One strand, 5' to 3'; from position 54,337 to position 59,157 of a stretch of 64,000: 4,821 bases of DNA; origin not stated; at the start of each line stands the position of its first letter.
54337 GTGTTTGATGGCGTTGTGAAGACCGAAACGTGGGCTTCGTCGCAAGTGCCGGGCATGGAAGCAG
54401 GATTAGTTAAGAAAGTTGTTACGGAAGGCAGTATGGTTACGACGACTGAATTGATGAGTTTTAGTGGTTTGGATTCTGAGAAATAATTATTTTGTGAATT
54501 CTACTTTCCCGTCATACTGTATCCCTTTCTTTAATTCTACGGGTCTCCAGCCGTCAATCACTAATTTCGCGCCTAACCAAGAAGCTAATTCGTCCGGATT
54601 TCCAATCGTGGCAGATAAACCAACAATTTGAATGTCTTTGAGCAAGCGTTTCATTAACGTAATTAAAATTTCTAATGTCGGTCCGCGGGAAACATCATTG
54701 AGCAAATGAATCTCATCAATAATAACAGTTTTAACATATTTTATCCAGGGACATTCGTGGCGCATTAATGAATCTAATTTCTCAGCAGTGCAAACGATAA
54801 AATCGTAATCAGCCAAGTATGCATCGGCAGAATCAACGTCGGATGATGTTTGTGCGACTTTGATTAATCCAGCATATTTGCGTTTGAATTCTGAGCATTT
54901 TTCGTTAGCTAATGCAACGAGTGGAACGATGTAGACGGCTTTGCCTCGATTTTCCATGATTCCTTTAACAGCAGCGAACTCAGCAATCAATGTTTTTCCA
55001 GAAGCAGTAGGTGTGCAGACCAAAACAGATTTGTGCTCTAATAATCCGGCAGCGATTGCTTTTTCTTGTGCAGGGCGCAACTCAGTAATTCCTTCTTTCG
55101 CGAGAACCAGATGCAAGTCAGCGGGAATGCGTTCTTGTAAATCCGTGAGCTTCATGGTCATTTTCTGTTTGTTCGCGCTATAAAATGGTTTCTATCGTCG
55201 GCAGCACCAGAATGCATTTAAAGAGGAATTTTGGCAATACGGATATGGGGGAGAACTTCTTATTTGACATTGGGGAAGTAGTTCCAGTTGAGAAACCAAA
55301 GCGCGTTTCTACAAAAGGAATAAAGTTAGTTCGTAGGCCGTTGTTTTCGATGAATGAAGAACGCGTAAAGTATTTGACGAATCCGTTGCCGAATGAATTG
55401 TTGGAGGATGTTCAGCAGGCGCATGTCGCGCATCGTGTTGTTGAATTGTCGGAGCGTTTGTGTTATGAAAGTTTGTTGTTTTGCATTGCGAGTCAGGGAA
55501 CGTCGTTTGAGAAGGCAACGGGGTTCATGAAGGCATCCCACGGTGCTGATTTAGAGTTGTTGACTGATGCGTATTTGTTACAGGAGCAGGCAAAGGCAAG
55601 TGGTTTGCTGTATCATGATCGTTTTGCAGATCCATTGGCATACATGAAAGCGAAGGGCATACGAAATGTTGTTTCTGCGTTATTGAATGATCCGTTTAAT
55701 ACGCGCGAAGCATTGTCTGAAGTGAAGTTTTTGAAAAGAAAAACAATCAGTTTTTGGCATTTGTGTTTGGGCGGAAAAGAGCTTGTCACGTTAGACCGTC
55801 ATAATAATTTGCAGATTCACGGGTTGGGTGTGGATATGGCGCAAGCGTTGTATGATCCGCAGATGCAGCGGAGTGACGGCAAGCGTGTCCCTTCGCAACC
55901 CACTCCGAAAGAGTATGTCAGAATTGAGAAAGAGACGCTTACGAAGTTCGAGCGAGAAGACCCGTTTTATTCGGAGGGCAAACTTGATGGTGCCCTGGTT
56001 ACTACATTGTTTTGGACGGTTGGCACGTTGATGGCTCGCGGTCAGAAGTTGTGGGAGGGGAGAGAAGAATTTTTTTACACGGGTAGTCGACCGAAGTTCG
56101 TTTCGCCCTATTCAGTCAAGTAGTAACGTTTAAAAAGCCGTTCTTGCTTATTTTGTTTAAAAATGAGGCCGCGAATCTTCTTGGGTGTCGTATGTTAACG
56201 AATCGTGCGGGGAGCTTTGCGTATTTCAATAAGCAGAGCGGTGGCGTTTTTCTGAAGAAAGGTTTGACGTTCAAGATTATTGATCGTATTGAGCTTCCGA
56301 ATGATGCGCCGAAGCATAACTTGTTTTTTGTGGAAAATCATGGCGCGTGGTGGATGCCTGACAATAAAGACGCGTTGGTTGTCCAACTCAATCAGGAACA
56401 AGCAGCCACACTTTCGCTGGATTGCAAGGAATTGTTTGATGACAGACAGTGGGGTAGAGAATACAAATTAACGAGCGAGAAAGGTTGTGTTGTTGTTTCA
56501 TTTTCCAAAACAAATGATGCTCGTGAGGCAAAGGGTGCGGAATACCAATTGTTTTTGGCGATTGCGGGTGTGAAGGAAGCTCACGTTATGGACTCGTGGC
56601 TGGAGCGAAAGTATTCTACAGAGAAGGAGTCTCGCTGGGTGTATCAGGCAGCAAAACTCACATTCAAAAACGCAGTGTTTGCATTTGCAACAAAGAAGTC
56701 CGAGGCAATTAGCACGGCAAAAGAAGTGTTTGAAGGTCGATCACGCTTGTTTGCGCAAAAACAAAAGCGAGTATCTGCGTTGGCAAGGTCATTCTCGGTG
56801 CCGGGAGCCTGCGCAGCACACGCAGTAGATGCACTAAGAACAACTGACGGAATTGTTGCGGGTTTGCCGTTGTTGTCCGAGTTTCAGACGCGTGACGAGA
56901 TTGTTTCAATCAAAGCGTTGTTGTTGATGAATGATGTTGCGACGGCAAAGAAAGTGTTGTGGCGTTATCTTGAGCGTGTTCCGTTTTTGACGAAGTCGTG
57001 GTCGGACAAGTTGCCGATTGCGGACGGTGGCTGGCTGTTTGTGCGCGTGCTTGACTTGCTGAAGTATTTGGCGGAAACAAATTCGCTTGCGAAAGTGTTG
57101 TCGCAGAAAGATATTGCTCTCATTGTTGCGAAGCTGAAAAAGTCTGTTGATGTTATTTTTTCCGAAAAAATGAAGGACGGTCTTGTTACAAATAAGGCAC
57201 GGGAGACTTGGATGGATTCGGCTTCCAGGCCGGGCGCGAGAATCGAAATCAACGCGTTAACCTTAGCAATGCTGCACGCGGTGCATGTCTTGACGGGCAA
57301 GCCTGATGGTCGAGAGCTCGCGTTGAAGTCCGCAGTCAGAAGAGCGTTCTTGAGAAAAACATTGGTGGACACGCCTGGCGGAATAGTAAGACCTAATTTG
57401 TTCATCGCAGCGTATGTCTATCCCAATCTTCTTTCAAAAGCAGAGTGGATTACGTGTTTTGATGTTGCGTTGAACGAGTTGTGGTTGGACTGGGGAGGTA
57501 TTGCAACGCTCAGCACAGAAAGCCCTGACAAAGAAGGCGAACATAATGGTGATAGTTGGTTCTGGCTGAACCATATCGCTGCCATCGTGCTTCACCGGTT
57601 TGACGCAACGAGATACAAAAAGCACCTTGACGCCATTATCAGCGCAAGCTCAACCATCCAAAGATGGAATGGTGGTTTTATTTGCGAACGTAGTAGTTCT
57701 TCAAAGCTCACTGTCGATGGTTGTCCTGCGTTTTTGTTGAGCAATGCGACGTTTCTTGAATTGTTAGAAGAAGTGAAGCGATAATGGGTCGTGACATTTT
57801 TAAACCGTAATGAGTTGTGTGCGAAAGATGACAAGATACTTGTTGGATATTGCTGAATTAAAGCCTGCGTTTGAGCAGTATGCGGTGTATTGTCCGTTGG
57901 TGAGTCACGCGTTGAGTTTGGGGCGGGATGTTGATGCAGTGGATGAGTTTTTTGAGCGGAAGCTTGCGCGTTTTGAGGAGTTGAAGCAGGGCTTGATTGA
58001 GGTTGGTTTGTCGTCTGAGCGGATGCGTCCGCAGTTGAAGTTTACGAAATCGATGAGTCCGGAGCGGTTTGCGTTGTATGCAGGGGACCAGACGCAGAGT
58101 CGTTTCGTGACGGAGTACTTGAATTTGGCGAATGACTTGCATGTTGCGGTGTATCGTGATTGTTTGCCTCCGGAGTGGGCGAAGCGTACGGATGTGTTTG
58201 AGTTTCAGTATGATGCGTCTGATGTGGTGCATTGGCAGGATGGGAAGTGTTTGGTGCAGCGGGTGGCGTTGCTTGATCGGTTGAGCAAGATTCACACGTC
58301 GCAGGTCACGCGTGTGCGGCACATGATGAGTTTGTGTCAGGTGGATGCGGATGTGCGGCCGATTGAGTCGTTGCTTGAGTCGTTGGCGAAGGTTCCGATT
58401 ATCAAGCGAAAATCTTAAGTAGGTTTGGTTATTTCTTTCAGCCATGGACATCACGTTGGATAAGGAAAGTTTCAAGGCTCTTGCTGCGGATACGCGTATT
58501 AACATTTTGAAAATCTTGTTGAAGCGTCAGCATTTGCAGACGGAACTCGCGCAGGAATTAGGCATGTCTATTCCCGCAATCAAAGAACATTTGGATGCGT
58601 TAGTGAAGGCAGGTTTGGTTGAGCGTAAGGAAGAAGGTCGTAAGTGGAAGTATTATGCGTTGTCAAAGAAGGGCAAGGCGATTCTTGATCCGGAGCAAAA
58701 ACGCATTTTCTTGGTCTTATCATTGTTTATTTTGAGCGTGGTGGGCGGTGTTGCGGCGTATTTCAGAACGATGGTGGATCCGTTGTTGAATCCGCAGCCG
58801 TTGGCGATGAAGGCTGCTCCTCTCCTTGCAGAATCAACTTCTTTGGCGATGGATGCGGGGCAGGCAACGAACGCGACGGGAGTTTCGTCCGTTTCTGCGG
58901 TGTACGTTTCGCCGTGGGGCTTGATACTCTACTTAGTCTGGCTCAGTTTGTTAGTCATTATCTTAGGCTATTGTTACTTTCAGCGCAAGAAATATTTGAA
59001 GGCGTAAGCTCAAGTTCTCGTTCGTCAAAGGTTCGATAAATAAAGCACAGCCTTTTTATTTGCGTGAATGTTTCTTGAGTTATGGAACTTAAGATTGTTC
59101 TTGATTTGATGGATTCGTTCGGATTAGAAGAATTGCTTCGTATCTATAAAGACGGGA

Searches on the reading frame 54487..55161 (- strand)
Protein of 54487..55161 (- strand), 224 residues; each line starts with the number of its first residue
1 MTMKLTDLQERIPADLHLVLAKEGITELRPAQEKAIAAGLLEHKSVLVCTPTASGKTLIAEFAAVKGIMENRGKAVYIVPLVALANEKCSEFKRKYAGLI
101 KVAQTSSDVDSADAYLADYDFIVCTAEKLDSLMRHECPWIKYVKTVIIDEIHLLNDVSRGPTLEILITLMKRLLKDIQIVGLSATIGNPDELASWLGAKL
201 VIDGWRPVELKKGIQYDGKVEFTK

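Call 79: search_protein_families(library=pfam, proteins=[window:54487-55161:-], max_evalue=0.001)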
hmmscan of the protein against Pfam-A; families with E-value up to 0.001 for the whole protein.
window:54487-55161:- (224 aa): 3 families
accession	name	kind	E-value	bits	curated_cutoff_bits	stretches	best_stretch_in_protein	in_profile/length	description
PF00270.35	DEAD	-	1.2e-31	110.1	26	1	29-190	1-165/167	DEAD/DEAH box helicase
PF04851.21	ResIII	-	6e-11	43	22.5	1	27-186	3-162/164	Type III restriction enzyme, res subunit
PF22527.2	DEXQc_Suv3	-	8.2e-07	29.1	27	1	41-163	11-114/154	DEXQ-box helicase domain of Suv3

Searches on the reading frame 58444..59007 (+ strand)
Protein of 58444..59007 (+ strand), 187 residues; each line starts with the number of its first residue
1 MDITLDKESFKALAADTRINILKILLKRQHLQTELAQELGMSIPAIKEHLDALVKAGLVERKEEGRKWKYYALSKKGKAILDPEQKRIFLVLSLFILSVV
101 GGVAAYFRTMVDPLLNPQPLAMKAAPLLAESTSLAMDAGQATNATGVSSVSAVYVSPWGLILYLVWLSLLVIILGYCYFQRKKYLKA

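Call 79: search_protein_families(library=pfam, proteins=[window:58444-59007:+], max_evalue=0.001)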
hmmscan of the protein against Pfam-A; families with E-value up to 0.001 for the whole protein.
window:58444-59007:+ (187 aa): 11 families
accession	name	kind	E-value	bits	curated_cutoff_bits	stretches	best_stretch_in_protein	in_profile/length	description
PF01022.26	HTH_5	-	6.2e-11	42.5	22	1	17-60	3-46/47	Bacterial regulatory protein, arsR family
PF13412.12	HTH_24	-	1.6e-07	31.3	21.9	1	16-60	3-48/48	Winged helix-turn-helix DNA-binding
PF12840.13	HTH_20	-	4.6e-07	30.2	27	1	13-60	1-49/51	Helix-turn-helix domain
PF25213.1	HVO_A0261_N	-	1.7e-05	25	35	1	15-82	10-72/86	HVO_A0261 N-terminal domain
PF25212.1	HVO_A0114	-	4.1e-05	23.7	27.6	1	8-68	14-75/84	HVO_A0114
PF01978.25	TrmB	-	5.3e-05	23.4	25.6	1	23-74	15-66/68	Sugar-specific transcriptional regulator TrmB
PF01047.28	MarR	-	6.5e-05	23.2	24.6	1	29-62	17-50/59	MarR family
PF14947.12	HTH_45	-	0.00013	22.4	25.5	1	20-82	10-67/77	Winged helix-turn-helix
PF12802.13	MarR_2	-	0.0002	21.9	27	1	30-64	21-55/61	MarR family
PF09339.16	HTH_IclR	-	0.00094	19.4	22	0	25-62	12-51/52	IclR helix-turn-helix domain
PF03965.22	Penicillinase_R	-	0.001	19.9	22.6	0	30-78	22-70/115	Penicillinase repressor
